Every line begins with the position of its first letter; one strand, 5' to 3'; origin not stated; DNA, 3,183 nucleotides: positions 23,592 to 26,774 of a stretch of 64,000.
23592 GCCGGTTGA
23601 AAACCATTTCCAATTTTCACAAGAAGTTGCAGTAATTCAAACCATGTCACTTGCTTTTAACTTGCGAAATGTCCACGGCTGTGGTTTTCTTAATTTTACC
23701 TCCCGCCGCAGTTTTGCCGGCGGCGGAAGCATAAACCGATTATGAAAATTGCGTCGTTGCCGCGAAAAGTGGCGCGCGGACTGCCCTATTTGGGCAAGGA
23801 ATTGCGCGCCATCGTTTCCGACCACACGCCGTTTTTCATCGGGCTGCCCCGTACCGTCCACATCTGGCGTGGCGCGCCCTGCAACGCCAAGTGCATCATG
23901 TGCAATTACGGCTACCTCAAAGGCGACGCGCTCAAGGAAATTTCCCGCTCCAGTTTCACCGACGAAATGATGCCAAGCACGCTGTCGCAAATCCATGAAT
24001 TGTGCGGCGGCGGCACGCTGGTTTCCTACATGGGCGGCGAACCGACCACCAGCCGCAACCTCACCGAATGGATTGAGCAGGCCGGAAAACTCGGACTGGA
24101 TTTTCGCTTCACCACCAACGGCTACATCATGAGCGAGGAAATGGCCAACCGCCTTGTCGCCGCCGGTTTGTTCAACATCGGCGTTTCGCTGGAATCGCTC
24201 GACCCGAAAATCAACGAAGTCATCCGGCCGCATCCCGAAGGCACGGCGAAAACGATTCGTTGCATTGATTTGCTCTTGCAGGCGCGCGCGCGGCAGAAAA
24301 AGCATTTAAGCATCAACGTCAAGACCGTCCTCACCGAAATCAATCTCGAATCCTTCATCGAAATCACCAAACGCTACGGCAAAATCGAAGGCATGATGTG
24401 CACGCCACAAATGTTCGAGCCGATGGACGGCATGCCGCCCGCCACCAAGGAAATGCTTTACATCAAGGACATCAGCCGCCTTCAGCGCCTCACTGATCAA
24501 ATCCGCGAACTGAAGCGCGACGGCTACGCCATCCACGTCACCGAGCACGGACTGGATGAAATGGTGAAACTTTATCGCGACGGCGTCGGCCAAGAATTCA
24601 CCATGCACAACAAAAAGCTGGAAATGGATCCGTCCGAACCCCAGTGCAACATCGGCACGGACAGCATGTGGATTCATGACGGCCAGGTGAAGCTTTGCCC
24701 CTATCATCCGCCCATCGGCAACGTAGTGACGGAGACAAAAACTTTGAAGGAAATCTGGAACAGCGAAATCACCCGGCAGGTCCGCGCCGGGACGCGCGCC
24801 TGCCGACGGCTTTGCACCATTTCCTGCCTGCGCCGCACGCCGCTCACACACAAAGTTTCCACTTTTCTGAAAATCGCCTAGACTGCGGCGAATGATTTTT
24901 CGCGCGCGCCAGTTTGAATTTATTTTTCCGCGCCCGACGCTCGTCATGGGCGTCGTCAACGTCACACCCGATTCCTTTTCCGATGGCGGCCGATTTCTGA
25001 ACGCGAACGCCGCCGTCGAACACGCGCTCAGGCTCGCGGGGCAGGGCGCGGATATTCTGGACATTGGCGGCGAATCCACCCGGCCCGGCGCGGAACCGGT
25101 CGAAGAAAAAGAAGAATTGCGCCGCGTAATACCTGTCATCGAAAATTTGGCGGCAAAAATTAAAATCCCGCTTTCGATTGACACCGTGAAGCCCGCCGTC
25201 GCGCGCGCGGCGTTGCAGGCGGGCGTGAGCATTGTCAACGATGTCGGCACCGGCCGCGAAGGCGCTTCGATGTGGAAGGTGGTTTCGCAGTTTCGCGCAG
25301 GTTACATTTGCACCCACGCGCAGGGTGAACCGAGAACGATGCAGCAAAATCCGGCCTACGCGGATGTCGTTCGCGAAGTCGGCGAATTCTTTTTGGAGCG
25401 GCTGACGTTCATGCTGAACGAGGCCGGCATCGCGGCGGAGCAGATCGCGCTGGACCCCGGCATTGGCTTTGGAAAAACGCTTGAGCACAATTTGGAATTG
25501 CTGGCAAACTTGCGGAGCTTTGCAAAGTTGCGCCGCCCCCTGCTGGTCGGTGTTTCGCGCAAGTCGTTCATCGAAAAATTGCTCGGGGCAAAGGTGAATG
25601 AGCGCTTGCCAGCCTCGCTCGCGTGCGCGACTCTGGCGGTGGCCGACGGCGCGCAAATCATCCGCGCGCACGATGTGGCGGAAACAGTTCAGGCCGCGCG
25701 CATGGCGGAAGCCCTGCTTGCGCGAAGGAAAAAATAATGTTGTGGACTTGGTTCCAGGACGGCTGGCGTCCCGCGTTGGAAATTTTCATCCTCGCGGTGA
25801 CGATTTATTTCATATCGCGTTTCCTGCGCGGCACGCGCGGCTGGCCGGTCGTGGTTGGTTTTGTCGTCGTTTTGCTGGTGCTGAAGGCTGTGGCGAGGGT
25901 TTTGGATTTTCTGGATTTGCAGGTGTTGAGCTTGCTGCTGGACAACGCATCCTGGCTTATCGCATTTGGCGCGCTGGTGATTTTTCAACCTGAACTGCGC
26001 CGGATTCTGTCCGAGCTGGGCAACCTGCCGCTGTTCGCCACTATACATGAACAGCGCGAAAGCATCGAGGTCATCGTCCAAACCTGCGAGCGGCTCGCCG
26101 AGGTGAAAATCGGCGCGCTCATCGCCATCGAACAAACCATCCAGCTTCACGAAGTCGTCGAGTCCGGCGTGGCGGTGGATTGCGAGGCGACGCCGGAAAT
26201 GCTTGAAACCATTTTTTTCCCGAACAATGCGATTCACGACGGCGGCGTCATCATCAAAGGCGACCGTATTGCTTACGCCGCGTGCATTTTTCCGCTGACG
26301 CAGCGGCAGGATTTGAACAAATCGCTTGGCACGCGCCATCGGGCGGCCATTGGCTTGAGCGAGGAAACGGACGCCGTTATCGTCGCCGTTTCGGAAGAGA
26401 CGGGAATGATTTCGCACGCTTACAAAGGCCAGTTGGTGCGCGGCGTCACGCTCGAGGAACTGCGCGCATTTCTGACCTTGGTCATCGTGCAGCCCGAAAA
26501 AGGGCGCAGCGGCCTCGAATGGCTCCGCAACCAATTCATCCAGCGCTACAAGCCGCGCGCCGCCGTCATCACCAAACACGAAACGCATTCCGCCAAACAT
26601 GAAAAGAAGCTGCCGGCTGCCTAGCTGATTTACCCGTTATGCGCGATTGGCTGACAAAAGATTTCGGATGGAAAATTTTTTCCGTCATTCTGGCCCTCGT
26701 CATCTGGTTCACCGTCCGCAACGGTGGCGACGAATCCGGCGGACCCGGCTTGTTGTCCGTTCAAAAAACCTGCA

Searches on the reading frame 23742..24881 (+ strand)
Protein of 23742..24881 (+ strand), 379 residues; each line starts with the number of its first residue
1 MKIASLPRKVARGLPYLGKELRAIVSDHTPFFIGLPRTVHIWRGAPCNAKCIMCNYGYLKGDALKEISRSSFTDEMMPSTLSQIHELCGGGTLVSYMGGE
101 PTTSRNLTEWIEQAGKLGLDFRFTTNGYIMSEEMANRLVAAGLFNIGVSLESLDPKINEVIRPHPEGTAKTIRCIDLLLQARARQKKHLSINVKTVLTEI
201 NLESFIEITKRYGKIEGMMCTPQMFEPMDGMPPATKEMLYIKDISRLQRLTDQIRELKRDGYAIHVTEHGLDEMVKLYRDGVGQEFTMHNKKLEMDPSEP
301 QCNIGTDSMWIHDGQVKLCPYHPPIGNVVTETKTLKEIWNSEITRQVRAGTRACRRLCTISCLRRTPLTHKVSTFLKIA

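Call 53: search_protein_families(library=pfam, proteins=[window:23742-24881:+], max_evalue=0.00001)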
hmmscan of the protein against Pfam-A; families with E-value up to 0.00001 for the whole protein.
window:23742-24881:+ (379 aa): 2 families
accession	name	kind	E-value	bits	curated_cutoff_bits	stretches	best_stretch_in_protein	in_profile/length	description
PF04055.27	Radical_SAM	-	6.7e-15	56.1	29.5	1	47-205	7-159/166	Radical SAM superfamily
PF13186.11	SPASM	-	3.9e-06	27.5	21.5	1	302-362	1-66/67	Iron-sulfur cluster-binding domain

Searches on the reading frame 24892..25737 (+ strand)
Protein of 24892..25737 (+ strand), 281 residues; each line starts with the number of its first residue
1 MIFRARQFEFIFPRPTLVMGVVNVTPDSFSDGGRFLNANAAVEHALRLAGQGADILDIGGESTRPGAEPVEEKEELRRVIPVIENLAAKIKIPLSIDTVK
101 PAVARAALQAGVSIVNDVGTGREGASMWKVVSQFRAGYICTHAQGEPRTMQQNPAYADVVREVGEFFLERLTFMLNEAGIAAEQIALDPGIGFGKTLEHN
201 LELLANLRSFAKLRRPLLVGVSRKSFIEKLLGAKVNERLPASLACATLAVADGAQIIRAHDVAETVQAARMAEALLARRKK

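Call 53: search_protein_families(library=pfam, proteins=[window:24892-25737:+], max_evalue=0.00001)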
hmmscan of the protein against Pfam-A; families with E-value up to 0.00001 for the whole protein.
window:24892-25737:+ (281 aa): 1 family
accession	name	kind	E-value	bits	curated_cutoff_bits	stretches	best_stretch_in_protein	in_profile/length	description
PF00809.28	Pterin_bind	-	6.3e-82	275.3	25.5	1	19-260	1-244/244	Pterin binding enzyme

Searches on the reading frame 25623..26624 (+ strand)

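Call 53: search_protein_families(library=pfam, proteins=[window:25623-26624:+], max_evalue=0.00001)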
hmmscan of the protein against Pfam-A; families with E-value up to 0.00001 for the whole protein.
window:25623-26624:+ (333 aa): 1 family
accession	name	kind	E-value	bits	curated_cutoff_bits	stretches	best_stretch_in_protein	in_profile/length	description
PF02457.21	DAC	-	1.4e-40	138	27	1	153-270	2-118/119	DisA bacterial checkpoint controller nucleotide-binding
